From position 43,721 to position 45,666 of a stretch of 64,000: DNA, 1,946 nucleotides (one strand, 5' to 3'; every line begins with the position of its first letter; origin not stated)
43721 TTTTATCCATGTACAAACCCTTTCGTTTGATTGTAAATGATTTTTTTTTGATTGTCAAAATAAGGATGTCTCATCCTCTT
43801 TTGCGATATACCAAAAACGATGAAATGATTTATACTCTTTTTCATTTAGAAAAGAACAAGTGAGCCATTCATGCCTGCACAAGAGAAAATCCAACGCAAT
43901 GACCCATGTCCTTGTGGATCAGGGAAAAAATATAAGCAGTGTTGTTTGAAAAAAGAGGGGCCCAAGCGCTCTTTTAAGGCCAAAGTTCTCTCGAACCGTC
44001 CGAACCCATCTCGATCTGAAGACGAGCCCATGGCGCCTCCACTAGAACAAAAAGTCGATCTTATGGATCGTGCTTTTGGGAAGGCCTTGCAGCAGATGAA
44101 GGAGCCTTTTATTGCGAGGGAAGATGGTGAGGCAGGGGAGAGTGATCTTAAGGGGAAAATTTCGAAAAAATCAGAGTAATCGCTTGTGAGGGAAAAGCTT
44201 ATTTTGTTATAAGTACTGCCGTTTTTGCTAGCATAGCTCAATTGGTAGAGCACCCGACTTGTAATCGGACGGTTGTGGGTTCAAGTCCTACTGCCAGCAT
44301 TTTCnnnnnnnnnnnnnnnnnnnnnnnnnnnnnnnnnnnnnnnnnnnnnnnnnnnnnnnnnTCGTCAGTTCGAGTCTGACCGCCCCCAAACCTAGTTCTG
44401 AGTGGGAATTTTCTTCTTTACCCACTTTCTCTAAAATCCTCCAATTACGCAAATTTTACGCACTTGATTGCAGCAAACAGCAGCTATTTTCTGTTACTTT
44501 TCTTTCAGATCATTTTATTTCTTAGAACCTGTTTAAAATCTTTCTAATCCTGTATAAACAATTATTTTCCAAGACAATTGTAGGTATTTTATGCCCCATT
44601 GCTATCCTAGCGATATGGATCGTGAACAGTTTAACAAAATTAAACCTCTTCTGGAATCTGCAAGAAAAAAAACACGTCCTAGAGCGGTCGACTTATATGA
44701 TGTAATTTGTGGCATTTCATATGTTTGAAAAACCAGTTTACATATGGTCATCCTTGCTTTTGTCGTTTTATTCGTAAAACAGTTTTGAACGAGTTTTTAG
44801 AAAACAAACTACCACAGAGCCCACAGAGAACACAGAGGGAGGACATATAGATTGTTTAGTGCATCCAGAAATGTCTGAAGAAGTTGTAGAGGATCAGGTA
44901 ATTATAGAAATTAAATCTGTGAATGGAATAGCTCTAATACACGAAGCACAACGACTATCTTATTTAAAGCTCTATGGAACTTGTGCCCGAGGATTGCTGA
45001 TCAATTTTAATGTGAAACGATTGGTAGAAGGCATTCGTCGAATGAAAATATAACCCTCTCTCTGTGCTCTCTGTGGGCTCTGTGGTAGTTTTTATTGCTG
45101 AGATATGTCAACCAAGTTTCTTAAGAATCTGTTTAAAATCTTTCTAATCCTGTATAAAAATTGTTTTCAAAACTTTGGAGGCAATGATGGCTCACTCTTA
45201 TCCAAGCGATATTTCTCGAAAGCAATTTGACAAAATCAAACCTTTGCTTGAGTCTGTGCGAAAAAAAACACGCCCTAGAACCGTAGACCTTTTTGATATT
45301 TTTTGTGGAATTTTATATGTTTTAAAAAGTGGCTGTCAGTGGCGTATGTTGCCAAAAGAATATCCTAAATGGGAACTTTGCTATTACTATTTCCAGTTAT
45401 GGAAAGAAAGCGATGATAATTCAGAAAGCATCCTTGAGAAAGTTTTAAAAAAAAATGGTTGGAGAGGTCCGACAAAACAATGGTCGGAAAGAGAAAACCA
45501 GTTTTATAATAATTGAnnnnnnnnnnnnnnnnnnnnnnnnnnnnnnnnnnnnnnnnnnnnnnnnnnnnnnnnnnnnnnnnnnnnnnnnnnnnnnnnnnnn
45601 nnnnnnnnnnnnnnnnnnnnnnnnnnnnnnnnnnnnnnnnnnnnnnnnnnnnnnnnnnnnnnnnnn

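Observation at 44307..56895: tRNA-Tyr integration hotspot with four decaying copies of the tRNA 3' end delimiting stacked accessory modules and no integrase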

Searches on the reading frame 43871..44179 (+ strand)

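Call 11: search_protein_families(library=pfam, proteins=[window:43871-44179:+], max_evalue=0.01)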
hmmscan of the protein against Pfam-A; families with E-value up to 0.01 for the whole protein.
window:43871-44179:+ (102 aa): 1 family
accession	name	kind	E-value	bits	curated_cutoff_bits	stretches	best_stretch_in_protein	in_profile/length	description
PF02810.21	SEC-C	-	5.3e-11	42.6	20.4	1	9-26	1-18/19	SEC-C motif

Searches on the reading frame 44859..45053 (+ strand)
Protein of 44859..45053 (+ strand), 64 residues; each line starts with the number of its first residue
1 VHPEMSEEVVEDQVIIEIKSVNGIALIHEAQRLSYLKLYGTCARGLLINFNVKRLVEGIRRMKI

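Call 11: search_protein_families(library=pfam, proteins=[window:44859-45053:+], max_evalue=0.01)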
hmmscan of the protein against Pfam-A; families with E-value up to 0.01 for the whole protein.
window:44859-45053:+ (64 aa): 1 family
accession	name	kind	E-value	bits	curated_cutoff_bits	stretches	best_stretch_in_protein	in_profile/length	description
PF13366.12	PDDEXK_3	-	1.4e-12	48.5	22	1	9-62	66-117/117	PD-(D/E)XK nuclease superfamily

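Call 49: search_protein_families(library=ncbifam, proteins=[window:44859-45053:+], max_evalue=0.01)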
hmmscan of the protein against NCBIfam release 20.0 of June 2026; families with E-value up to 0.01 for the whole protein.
window:44859-45053:+ (64 aa): 1 family
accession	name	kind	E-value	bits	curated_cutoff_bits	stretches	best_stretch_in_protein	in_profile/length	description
TIGR04256.1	GxxExxY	subfamily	2.5e-13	50.4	35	1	9-62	65-115/116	GxxExxY protein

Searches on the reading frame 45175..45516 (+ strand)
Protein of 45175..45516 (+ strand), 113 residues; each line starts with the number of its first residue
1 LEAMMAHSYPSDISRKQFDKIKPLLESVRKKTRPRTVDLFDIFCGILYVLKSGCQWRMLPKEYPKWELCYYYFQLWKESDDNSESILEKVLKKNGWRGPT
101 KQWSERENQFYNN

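Call 11: search_protein_families(library=pfam, proteins=[window:45175-45516:+], max_evalue=0.01)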
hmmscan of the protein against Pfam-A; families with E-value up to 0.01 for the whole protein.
window:45175-45516:+ (113 aa): 1 family
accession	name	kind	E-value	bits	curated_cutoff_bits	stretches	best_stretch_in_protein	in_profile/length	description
PF13340.11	DUF4096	-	4.9e-22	78.4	34.3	1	14-79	2-69/76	Putative transposase of IS4/5 family (DUF4096)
